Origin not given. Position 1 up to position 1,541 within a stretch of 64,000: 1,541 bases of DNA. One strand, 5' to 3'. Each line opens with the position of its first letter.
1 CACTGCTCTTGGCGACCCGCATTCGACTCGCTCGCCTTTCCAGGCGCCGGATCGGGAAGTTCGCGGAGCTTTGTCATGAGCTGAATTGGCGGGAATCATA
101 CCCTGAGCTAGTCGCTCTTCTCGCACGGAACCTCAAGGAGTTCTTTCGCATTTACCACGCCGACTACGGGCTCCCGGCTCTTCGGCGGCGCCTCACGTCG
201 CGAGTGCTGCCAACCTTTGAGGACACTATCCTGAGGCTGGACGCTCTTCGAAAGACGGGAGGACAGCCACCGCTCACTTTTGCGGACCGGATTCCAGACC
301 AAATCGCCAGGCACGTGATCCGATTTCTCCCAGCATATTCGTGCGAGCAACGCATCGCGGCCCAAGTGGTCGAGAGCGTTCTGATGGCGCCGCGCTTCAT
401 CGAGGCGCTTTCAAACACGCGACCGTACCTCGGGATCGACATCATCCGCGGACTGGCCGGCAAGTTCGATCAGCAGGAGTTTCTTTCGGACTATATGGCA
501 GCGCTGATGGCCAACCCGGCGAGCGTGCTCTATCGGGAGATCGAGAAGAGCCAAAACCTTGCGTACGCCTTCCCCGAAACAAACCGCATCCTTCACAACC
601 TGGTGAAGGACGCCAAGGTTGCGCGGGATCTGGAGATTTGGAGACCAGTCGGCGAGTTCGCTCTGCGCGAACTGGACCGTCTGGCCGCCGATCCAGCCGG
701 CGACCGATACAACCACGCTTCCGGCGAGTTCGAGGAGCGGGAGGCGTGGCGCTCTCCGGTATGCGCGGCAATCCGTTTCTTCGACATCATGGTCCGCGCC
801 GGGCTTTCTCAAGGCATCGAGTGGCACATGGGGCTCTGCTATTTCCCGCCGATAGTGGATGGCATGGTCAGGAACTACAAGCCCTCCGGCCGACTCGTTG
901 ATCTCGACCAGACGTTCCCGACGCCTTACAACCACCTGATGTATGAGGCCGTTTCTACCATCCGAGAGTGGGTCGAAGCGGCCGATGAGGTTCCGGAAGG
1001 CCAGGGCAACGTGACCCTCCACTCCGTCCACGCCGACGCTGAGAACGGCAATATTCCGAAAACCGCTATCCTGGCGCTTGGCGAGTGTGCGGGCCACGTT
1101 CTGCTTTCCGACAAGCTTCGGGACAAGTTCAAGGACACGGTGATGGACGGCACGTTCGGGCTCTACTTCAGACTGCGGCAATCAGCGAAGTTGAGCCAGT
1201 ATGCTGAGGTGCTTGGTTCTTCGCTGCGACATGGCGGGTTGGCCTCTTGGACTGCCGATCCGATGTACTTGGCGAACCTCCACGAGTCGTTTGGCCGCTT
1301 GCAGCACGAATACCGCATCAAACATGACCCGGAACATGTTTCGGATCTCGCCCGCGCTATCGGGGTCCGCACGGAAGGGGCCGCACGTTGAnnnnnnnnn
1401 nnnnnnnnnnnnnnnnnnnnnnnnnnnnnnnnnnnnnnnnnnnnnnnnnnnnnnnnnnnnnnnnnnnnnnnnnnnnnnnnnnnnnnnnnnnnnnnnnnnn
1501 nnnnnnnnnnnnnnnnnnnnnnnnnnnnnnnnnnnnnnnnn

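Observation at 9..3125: DarT-DarG preceded by an overlapping 460-aa gene of unknown function: a possible three-component DarTG variant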

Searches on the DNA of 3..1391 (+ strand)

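Call 70: search_dna_similar(query=L097:4400-6100:+, collection=ecoli_genomes, mode=near, max_rows=6)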
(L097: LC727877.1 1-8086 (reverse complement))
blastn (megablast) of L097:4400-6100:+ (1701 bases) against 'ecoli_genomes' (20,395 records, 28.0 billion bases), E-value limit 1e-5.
Records with a match: 35; places in all: 35; records where one place covers at least 80% of the query: 35.
Genomes with a match: 35 of 5426; with a place that covers at least 80% of the query: 35. Places per genome that has any: lowest 1, median 1, highest 1. On chromosomes: 35 places; on plasmids: 0.
Best place of each record, by identity: >=99% 35.
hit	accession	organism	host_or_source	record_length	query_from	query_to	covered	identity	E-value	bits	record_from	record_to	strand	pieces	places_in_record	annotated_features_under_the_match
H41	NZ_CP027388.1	Escherichia coli strain 2011C-4251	Homo sapiens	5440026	1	1701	100%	99.9%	0e+0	3136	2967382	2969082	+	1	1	hypothetical protein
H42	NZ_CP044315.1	Escherichia coli strain SJ7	Homo sapiens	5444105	1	1701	100%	99.9%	0e+0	3136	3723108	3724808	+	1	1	hypothetical protein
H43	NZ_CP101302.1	Escherichia coli strain 2000-3039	Homo sapiens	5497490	1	1701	100%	99.9%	0e+0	3136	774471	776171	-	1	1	hypothetical protein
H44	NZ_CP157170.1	Escherichia coli strain 99E2750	Homo sapiens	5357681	1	1701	100%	99.9%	0e+0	3136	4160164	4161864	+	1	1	hypothetical protein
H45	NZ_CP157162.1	Escherichia coli strain UTAK-2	Bos taurus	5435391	1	1701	100%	99.9%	0e+0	3136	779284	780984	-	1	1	hypothetical protein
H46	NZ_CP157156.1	Escherichia coli strain UTAK-4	Bos taurus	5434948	1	1701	100%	99.9%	0e+0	3136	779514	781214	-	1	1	hypothetical protein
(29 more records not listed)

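Call 81: get_annotated_region(hit=H41, flank=4000)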
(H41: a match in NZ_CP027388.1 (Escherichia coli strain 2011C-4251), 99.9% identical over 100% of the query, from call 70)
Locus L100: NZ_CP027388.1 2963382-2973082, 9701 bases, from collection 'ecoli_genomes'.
description: Escherichia coli strain 2011C-4251 chromosome, complete genome
organism: Escherichia coli strain 2011C-4251 (NCBI taxid 562)
replicon: chromosome; assembly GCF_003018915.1
host: Homo sapiens; source: missing; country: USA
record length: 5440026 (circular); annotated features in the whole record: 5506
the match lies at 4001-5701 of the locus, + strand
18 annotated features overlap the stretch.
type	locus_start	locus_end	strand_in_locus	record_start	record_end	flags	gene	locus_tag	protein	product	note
CDS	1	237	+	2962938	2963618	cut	-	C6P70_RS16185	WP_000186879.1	lambda exonuclease family protein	-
CDS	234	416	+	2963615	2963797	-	-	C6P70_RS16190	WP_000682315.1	DUF1317 domain-containing protein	-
CDS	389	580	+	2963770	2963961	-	-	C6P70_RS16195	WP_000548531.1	DUF1382 family protein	-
CDS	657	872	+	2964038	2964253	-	-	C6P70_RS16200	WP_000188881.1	hypothetical protein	-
CDS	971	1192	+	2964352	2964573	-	-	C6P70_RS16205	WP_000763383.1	TraR/DksA family transcriptional regulator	-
CDS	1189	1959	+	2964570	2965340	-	-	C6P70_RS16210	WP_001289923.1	ead/Ea22-like family protein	-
CDS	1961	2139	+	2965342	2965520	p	-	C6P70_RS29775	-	hypothetical protein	frameshifted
CDS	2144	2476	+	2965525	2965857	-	-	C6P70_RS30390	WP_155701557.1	hypothetical protein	-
CDS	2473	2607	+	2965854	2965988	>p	-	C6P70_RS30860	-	DUF551 domain-containing protein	incomplete; partial in the middle of a contig; missing C-terminus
CDS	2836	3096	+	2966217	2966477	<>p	-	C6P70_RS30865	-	DUF551 domain-containing protein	incomplete; partial in the middle of a contig; missing N-terminus and C-terminus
CDS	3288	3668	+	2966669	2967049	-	-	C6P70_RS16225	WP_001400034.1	DUF551 domain-containing protein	-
CDS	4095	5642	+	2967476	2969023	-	-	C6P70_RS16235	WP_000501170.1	hypothetical protein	-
CDS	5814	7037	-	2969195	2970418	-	-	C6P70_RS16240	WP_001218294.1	tyrosine-type recombinase/integrase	-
CDS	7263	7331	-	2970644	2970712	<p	-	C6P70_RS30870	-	hypothetical protein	incomplete; partial in the middle of a contig; missing C-terminus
CDS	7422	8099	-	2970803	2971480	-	yjjG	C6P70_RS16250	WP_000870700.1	pyrimidine 5'-nucleotidase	-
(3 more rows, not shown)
